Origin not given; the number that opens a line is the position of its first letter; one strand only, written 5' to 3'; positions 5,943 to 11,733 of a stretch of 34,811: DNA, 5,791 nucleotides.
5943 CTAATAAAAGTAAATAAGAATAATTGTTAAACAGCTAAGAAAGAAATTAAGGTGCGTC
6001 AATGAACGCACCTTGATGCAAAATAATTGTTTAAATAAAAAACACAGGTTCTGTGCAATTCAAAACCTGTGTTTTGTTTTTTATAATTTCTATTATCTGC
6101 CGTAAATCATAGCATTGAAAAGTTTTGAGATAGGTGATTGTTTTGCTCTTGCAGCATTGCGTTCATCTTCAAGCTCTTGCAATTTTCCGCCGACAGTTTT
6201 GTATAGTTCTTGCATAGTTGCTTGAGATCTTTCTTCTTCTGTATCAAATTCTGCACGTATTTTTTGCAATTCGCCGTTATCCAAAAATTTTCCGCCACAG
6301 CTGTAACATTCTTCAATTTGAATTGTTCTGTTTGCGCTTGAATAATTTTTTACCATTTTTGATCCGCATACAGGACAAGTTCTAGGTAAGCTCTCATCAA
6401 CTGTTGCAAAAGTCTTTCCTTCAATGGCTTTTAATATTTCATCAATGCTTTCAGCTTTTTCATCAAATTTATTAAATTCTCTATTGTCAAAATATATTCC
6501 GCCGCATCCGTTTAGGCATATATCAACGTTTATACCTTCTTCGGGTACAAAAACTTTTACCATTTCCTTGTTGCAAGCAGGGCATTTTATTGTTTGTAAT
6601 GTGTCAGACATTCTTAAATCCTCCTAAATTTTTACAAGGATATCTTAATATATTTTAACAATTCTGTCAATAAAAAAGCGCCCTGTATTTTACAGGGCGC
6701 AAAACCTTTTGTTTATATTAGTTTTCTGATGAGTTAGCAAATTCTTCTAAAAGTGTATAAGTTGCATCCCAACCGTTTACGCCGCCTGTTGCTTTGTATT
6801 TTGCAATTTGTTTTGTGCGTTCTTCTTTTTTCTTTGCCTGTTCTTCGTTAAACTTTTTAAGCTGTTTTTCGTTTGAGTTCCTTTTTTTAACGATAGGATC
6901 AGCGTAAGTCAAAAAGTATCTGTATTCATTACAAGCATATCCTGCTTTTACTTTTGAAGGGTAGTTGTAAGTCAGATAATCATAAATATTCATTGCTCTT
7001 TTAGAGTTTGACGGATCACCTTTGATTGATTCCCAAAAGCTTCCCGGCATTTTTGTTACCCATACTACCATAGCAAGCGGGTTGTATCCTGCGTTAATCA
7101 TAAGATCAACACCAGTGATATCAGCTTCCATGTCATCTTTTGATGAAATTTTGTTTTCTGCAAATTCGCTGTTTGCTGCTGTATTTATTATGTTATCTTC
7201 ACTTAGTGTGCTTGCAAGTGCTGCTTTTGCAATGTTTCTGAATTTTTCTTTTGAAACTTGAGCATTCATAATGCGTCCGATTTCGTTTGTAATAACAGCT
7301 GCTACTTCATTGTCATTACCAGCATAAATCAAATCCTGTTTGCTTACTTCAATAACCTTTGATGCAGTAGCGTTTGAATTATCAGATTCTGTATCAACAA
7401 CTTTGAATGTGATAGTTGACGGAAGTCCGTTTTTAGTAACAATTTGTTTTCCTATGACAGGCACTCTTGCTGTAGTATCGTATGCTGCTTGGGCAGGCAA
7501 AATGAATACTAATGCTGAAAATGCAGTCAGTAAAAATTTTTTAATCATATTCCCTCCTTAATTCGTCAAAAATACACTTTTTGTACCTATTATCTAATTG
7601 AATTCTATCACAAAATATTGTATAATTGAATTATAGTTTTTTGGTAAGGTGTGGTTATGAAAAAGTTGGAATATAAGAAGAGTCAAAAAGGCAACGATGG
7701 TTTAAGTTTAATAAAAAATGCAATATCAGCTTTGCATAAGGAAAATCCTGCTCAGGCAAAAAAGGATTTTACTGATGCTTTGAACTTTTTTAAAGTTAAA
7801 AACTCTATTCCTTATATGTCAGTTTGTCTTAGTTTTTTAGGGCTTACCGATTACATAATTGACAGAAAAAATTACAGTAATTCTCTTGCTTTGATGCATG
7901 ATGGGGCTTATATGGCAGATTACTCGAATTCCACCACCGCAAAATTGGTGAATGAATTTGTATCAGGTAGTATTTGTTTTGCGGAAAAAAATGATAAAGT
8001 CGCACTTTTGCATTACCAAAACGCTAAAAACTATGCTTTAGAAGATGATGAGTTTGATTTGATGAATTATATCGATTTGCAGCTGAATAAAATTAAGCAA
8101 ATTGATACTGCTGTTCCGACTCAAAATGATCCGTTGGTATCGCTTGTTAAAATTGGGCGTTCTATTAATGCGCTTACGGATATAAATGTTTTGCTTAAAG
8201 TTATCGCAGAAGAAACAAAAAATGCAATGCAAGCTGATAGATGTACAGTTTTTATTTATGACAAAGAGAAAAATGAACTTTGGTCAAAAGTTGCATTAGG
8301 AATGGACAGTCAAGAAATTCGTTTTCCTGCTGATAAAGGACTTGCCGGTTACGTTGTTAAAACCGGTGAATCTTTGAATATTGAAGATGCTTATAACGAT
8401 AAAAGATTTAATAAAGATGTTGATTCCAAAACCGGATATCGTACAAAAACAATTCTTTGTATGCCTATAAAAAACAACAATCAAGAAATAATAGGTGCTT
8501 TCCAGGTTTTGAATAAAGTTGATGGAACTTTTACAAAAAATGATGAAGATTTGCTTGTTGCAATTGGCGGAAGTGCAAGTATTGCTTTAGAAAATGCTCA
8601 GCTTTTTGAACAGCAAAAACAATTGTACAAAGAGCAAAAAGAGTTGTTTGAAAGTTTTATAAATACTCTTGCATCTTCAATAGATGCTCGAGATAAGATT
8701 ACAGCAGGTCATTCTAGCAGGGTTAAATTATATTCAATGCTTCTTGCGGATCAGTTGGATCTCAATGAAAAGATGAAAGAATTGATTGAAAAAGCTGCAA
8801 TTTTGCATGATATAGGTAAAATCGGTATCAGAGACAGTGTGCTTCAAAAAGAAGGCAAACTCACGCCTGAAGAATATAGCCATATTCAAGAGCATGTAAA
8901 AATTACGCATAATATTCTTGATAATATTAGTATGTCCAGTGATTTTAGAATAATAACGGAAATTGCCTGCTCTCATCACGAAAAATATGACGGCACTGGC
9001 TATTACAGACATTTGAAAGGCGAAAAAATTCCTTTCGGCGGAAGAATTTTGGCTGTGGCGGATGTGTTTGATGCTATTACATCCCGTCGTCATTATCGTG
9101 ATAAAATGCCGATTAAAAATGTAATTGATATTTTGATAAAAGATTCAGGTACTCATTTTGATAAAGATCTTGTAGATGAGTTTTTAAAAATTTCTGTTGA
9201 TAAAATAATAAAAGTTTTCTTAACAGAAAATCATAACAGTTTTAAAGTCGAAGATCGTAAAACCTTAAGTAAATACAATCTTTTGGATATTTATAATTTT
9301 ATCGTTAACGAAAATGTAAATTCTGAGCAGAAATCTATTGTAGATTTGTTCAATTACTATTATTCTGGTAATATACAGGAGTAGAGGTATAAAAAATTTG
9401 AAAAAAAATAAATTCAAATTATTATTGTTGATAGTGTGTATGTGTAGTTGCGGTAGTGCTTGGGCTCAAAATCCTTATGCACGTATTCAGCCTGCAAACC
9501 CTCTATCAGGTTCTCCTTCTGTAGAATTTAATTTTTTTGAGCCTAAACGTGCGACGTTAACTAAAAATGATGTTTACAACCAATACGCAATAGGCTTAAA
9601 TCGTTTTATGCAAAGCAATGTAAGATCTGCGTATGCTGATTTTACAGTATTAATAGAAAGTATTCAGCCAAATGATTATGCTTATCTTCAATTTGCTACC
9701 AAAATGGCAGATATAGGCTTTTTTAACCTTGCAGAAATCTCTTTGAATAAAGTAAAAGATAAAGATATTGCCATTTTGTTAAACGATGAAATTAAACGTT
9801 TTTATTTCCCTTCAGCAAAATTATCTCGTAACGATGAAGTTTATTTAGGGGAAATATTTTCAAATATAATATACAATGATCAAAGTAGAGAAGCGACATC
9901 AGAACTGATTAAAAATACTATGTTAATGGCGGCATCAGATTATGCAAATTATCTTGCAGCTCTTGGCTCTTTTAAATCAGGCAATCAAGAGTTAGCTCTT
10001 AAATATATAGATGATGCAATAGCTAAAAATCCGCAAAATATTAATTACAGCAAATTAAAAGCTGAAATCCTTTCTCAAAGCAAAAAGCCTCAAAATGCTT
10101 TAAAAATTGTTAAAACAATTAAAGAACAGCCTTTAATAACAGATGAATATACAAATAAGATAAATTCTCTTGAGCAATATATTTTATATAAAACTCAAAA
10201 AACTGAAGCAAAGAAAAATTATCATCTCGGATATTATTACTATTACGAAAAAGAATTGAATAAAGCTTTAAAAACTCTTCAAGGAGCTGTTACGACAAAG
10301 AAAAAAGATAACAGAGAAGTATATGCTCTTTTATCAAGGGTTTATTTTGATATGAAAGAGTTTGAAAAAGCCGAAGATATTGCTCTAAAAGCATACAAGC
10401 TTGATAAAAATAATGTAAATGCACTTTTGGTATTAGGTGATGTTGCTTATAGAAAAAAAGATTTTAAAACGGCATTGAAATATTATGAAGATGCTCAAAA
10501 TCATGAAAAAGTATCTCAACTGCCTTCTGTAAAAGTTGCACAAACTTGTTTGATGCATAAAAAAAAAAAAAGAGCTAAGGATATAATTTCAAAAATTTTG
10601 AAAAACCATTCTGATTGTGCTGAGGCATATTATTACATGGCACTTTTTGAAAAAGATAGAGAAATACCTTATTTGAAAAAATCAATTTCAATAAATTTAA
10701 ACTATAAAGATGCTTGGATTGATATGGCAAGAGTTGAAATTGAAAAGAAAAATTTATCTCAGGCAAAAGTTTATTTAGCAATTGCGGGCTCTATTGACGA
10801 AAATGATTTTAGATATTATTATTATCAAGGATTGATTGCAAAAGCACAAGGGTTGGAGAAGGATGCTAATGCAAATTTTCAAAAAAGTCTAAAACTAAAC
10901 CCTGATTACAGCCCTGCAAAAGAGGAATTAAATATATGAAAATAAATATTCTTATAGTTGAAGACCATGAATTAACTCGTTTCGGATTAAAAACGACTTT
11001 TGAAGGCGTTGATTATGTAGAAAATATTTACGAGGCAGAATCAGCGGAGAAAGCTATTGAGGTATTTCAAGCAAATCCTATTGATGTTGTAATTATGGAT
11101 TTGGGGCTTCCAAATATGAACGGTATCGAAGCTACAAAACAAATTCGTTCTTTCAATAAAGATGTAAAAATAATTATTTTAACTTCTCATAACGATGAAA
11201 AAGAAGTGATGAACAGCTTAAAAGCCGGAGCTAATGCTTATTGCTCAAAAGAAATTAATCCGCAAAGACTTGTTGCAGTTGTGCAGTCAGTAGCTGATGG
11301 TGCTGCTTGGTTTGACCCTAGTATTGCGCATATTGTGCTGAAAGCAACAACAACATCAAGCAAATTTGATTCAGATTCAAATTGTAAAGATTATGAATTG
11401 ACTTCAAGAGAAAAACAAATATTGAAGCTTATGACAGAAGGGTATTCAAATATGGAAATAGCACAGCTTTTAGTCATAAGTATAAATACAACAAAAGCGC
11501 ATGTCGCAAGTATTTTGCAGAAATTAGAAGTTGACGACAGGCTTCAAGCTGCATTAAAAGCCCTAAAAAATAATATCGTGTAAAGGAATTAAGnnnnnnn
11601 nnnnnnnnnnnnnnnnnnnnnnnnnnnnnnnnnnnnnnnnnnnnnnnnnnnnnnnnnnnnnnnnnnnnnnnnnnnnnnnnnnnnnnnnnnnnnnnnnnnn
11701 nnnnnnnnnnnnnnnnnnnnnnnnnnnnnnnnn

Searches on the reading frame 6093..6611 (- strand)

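Call 76: search_protein_families(library=pfam, proteins=[window:6093-6611:-], max_evalue=0.001)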
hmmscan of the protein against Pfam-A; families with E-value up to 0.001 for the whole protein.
window:6093-6611:- (172 aa): 7 families
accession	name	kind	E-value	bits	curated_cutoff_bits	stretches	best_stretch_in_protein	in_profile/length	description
PF13453.11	Zn_ribbon_TFIIB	-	8.5e-20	70.3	22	2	78-118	1-38/41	Transcription factor zinc-finger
PF04981.18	NMD3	-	5.9e-06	26.4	24.9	0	9-63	15-68/243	NMD3 family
PF09526.16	DUF2387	-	8.3e-06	26.2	25.9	0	79-132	11-61/72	Probable metal-binding protein (DUF2387)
PF09723.15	Zn_ribbon_8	-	1.4e-05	25.4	34.4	0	72-88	23-39/41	Zinc ribbon domain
PF01396.24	Zn_ribbon_Top1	-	1.8e-05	24.9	32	0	77-93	2-18/39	Topoisomerase DNA binding C4 zinc finger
PF14169.11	YdjO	-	5.1e-05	23.4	27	0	78-89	41-52/59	Cold-inducible protein YdjO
PF24042.1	DUF7351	-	0.0008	19.7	31.2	0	9-106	3-101/177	Domain of unknown function (DUF7351)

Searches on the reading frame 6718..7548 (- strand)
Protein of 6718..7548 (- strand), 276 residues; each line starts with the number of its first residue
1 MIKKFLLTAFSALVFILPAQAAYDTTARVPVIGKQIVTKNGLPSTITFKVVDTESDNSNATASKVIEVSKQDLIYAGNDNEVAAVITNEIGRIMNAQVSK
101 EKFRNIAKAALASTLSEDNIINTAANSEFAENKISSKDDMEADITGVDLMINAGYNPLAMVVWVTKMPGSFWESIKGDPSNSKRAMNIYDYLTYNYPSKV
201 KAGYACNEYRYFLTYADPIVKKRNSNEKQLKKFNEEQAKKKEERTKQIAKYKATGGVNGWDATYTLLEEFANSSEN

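Call 76: search_protein_families(library=pfam, proteins=[window:6718-7548:-], max_evalue=0.001)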
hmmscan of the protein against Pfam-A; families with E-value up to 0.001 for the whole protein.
window:6718-7548:- (276 aa): 1 family
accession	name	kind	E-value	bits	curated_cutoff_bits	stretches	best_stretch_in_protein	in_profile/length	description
PF01435.24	Peptidase_M48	-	2.5e-06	27.9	20.3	1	27-187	5-181/186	Peptidase family M48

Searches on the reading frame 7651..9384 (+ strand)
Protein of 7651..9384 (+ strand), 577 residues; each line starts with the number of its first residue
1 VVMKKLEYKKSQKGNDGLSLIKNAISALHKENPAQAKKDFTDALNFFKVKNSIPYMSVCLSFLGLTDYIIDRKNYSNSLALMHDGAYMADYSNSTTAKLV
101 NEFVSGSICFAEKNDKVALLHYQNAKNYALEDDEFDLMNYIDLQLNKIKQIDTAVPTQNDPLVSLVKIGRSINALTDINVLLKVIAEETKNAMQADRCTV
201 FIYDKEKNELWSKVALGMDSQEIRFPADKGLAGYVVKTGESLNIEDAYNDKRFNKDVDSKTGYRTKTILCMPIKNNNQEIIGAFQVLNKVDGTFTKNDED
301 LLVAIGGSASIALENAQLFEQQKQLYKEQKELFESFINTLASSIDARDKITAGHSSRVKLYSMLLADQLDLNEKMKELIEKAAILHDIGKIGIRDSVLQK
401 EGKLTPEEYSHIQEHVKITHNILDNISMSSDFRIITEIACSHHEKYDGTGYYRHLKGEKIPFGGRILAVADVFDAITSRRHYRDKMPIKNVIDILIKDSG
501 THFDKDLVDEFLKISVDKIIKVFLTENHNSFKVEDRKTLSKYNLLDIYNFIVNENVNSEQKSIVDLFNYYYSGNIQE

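Call 76: search_protein_families(library=pfam, proteins=[window:7651-9384:+], max_evalue=0.001)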
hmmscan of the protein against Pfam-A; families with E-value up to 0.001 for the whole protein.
window:7651-9384:+ (577 aa): 5 families
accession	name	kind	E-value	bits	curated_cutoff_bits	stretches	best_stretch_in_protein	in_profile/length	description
PF13487.12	HD_5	-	9.3e-35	120.3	27.2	1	342-507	5-170/170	HD domain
PF01966.28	HD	-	5.1e-19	69.1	22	1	352-475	2-115/116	HD domain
PF01590.32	GAF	-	6.1e-18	66.1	22.4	1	177-313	1-133/133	GAF domain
PF13185.12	GAF_2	-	5.6e-11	43.2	28.6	1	177-314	3-136/136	GAF domain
PF13492.12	GAF_3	-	1.2e-08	35.9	27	1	180-315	4-129/129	GAF domain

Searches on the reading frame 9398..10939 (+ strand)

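Call 76: search_protein_families(library=pfam, proteins=[window:9398-10939:+], max_evalue=0.001)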
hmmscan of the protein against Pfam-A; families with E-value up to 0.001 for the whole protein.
window:9398-10939:+ (513 aa): 14 families
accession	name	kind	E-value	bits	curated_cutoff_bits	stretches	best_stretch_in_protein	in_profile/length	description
PF14559.12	TPR_19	-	3.6e-18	66.1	25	0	423-474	11-62/68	Tetratricopeptide repeat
PF07719.23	TPR_2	-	7.5e-14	51.1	27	0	307-339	2-34/34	Tetratricopeptide repeat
PF13428.12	TPR_14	-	1.6e-13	50.3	23.5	0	307-348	2-43/44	Tetratricopeptide repeat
PF12895.13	ANAPC3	-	1.6e-09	38.3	27.2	0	175-239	15-80/82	Anaphase-promoting complex, cyclosome, subunit 3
PF13432.12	TPR_16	-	6e-09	36.6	32.7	1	313-367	4-58/65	Tetratricopeptide repeat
PF23914.1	TPR_CcmH_CycH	-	2.9e-08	34.2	42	1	276-367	55-148/158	Cytochrome c-type biogenesis protein H TPR domain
PF13181.12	TPR_8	-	1.7e-07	31.3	25.7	0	307-339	2-34/34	Tetratricopeptide repeat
PF13424.12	TPR_12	-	2.6e-07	31.2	30.1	0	273-337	5-76/77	Tetratricopeptide repeat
PF25063.1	ARM_TT21_C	-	2.7e-06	27.9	35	1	249-408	31-198/209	Tetratricopeptide repeat protein 21 C-terminal ARM domain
PF25060.1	ARM_TT21_2nd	-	3.5e-06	27.1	27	1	290-421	2-140/270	Tetratricopeptide repeat protein 21 second ARM domain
PF12569.14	NatA_aux_su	-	8.8e-06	25.4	33.3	1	149-271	157-279/515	N-terminal acetyltransferase A, auxiliary subunit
PF14853.12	Fis1_TPR_C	-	0.00011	22.7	25.3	1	185-230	5-50/53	Fis1 C-terminal tetratricopeptide repeat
PF25575.1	TPR_BSK1_C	-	0.00025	21.4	42.2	1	301-412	4-115/118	Serine/threonine-protein kinase BSK1-like, TPR repeats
PF13431.12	TPR_17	-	0.00039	20.9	24.4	0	330-360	3-33/34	Tetratricopeptide repeat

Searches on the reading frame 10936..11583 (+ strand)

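Call 76: search_protein_families(library=pfam, proteins=[window:10936-11583:+], max_evalue=0.001)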
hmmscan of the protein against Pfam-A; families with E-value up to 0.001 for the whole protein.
window:10936-11583:+ (215 aa): 3 families
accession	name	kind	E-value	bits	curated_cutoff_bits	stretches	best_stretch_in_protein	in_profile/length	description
PF00072.30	Response_reg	-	4.8e-30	104.4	30.2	1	5-116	1-110/111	Response regulator receiver domain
PF00196.25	GerE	-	2.2e-16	59.6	23.5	1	155-208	3-56/57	Bacterial regulatory proteins, luxR family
PF08281.18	Sigma70_r4_2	-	0.00018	21.5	25.7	1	154-197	10-54/54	Sigma-70, region 4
